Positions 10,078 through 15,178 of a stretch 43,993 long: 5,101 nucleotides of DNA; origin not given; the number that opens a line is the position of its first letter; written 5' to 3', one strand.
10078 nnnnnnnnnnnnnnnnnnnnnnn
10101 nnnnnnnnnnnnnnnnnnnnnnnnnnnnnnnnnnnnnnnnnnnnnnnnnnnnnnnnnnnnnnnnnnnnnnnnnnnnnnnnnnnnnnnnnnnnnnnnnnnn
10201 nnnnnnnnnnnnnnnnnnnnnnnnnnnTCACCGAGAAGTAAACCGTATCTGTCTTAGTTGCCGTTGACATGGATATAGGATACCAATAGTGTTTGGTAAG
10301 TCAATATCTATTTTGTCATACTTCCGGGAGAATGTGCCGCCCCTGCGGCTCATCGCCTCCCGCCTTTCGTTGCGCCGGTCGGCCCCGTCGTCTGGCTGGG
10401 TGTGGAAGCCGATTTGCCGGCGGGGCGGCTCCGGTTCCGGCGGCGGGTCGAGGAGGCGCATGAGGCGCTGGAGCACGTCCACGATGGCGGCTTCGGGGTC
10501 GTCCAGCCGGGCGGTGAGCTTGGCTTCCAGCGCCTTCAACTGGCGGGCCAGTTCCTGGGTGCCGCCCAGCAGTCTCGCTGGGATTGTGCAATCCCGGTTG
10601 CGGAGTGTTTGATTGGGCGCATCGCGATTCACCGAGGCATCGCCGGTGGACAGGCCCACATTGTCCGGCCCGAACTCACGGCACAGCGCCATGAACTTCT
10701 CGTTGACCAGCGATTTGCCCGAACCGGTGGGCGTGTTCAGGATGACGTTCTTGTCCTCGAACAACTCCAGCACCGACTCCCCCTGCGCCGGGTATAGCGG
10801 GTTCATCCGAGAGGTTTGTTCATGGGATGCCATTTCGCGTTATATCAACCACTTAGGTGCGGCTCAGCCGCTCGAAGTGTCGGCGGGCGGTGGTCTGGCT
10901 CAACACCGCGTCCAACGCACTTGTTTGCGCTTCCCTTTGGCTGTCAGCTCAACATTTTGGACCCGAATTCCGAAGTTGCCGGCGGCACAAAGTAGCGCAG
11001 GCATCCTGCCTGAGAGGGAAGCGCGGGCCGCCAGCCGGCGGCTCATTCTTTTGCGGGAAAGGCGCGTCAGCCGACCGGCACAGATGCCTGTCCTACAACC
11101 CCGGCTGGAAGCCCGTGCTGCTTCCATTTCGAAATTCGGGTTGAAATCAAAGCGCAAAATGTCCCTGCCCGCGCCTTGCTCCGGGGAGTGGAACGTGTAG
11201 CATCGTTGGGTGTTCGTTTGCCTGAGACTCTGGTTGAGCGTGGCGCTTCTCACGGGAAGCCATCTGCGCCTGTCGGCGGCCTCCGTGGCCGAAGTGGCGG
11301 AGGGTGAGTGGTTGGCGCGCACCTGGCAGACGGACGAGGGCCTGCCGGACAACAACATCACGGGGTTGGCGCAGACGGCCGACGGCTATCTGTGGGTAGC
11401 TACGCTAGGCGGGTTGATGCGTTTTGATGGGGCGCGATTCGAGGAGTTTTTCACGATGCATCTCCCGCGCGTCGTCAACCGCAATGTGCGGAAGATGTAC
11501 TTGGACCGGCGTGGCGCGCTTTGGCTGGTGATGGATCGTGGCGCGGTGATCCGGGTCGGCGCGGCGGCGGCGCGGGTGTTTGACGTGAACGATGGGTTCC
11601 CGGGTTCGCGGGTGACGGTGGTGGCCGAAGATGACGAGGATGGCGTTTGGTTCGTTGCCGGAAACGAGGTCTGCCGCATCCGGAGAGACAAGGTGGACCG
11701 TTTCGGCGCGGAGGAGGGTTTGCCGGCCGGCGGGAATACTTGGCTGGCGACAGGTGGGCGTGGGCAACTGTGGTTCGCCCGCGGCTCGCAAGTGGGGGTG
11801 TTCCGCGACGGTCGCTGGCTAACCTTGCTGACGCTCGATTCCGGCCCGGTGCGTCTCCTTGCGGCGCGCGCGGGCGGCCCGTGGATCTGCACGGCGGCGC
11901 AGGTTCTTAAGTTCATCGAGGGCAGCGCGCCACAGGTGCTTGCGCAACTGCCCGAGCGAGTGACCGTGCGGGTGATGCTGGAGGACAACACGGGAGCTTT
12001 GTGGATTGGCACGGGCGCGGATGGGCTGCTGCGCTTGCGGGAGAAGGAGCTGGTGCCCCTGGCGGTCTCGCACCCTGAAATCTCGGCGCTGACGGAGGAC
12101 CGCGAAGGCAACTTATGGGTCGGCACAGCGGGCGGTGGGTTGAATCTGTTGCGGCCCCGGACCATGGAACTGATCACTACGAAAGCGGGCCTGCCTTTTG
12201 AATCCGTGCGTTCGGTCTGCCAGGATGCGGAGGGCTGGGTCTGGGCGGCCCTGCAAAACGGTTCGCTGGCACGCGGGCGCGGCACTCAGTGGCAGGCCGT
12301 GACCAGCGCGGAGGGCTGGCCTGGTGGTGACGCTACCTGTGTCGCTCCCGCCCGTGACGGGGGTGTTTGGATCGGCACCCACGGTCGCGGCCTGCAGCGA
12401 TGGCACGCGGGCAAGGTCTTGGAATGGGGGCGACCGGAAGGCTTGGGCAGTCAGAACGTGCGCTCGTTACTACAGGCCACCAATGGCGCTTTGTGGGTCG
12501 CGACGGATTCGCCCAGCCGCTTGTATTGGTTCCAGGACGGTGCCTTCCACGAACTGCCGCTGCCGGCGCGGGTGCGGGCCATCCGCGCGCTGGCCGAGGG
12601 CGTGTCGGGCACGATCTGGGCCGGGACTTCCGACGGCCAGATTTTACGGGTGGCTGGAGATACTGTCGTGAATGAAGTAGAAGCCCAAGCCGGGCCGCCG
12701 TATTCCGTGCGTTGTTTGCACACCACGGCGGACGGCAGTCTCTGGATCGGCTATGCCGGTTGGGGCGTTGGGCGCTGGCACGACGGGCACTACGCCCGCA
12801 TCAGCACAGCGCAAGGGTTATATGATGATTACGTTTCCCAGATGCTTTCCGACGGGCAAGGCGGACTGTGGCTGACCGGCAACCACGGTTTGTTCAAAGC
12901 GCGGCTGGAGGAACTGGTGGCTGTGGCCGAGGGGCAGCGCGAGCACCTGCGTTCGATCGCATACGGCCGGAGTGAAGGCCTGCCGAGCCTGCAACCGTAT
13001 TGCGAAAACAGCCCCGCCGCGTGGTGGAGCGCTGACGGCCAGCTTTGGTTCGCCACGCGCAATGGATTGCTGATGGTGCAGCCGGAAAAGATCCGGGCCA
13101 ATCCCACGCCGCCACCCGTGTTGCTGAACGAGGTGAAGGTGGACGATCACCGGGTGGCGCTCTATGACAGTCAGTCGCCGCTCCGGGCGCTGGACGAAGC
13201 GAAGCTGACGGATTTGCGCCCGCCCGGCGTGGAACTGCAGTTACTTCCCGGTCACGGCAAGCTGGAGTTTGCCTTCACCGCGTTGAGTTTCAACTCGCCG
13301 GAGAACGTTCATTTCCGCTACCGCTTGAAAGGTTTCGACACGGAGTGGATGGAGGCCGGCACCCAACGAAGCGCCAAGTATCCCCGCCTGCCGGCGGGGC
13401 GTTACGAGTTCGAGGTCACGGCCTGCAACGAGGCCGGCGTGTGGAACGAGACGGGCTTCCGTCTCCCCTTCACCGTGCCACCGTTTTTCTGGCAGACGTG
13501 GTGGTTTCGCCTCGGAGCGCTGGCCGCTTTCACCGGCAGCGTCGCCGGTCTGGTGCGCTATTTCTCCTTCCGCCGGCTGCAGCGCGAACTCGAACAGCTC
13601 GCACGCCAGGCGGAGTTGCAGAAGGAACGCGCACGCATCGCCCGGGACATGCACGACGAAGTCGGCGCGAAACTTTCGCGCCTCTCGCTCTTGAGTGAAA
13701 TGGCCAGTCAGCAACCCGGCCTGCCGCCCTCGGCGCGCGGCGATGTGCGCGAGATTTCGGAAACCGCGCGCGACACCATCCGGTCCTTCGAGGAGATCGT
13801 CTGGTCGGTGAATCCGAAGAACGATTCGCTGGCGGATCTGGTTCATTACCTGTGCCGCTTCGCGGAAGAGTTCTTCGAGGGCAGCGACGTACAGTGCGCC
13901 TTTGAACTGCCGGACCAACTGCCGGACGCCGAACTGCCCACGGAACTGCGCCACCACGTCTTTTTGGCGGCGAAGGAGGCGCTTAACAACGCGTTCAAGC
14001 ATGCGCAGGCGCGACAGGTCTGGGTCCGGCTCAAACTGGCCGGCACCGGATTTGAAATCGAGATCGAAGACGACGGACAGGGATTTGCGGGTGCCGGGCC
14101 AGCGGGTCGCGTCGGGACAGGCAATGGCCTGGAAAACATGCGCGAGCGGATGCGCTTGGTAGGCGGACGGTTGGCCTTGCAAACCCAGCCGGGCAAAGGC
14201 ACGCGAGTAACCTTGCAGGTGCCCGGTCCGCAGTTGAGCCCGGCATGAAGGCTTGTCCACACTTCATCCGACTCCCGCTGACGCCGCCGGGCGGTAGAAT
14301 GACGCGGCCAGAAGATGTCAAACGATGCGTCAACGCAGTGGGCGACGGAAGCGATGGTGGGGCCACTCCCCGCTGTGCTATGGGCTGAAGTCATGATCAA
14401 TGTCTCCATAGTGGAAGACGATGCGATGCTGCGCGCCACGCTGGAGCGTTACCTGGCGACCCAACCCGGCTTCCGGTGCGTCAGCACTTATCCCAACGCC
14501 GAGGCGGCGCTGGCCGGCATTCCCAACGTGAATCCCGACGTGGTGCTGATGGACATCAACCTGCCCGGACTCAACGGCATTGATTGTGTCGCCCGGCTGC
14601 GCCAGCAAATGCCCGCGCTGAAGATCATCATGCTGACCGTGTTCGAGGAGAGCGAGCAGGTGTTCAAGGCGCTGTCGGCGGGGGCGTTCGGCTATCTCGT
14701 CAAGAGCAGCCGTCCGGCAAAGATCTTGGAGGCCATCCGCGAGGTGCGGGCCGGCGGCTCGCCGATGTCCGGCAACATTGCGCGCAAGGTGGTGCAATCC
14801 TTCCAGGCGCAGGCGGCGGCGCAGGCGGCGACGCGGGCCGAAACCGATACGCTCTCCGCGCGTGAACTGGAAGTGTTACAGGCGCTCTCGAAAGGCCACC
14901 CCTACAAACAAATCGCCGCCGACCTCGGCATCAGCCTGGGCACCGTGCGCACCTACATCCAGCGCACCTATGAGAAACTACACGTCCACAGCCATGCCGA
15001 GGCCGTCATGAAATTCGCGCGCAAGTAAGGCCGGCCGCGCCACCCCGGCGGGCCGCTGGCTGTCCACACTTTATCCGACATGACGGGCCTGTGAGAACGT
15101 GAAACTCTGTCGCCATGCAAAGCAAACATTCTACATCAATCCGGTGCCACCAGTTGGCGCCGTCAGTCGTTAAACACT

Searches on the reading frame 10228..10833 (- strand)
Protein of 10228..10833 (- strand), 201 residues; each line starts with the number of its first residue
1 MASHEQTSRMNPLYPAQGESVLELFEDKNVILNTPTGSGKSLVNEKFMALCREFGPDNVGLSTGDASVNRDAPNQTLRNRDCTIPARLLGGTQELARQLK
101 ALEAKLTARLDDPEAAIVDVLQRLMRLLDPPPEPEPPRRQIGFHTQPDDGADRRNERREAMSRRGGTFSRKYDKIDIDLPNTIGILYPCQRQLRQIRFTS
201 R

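Call 3: search_protein_families(library=pfam, proteins=[window:10228-10833:-], max_evalue=0.1)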
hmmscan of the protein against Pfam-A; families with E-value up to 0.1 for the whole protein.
window:10228-10833:- (201 aa): 2 families
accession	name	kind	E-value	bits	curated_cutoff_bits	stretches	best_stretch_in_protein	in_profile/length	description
PF00270.35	DEAD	-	0.0013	18.9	26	1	15-44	2-31/167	DEAD/DEAH box helicase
PF04851.21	ResIII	-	0.036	14.4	22.5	1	26-55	22-51/164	Type III restriction enzyme, res subunit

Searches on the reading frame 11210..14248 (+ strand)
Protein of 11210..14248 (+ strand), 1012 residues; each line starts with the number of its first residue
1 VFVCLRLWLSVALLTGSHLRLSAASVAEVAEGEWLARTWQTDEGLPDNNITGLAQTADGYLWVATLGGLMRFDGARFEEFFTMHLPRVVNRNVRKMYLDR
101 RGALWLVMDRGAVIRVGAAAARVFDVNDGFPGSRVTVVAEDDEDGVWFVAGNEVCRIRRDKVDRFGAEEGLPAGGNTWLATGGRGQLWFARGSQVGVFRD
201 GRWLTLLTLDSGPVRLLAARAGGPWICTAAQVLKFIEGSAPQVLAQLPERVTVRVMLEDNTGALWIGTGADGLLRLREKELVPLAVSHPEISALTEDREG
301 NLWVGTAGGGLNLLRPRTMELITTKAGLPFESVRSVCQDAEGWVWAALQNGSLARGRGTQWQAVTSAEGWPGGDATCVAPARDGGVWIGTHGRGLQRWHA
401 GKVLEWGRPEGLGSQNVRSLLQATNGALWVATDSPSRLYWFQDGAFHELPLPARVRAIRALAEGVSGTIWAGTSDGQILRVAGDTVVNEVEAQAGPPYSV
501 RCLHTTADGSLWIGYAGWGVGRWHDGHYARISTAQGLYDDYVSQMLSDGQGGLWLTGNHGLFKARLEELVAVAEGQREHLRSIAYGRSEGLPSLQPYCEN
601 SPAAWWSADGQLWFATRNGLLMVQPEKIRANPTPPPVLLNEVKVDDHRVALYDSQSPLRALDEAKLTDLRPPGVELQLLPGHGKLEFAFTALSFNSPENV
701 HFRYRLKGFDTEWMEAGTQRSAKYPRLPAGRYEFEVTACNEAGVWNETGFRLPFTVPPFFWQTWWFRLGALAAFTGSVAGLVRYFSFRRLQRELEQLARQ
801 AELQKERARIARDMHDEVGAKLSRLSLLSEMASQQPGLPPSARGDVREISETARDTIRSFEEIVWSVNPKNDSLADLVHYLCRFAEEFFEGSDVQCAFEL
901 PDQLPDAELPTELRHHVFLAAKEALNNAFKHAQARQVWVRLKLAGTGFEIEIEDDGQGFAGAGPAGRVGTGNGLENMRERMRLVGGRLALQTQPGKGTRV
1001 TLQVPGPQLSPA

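Call 97: search_protein_families(library=pfam, proteins=[window:11210-14248:+], max_evalue=0.00001)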
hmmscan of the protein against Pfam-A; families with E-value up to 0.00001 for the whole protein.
window:11210-14248:+ (1012 aa): 6 families
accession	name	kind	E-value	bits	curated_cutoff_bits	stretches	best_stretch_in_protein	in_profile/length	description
PF07494.17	Reg_prop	-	1.2e-38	126.6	20.4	0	44-66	1-23/24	Two component regulator propeller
PF07495.19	Y_Y_Y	-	8.2e-17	61.3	26.6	1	694-756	2-64/65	Y_Y_Y domain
PF02518.31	HATPase_c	-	1.1e-14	55.2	26.4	1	917-1006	6-109/111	Histidine kinase-, DNA gyrase B-, and HSP90-like ATPase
PF07730.19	HisKA_3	-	8.7e-12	45.9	24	1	806-870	1-66/68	Histidine kinase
PF23748.1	Beta-prop_LRRK2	-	9.2e-09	35.2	26.9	0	287-338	272-322/359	LRRK2 beta propeller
PF13581.12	HATPase_c_2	-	4.8e-08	33.5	27.4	1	907-962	22-82/127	Histidine kinase-like ATPase domain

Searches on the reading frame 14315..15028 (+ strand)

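Call 97: search_protein_families(library=pfam, proteins=[window:14315-15028:+], max_evalue=0.00001)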
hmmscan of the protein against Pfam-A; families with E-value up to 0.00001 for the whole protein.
window:14315-15028:+ (237 aa): 5 families
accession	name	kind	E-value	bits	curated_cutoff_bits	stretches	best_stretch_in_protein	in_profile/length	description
PF00072.30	Response_reg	-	3.4e-27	95.3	30.2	1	30-142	1-111/111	Response regulator receiver domain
PF00196.25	GerE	-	5.2e-17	61.7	23.5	1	178-232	1-55/57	Bacterial regulatory proteins, luxR family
PF08281.18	Sigma70_r4_2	-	3.3e-08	33.5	25.7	1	193-222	25-54/54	Sigma-70, region 4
PF13384.12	HTH_23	-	1e-06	28.8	24.6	1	182-217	5-40/50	Homeodomain-like domain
PF04545.22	Sigma70_r4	-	4.6e-06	26.5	24.1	1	178-222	3-48/50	Sigma-70, region 4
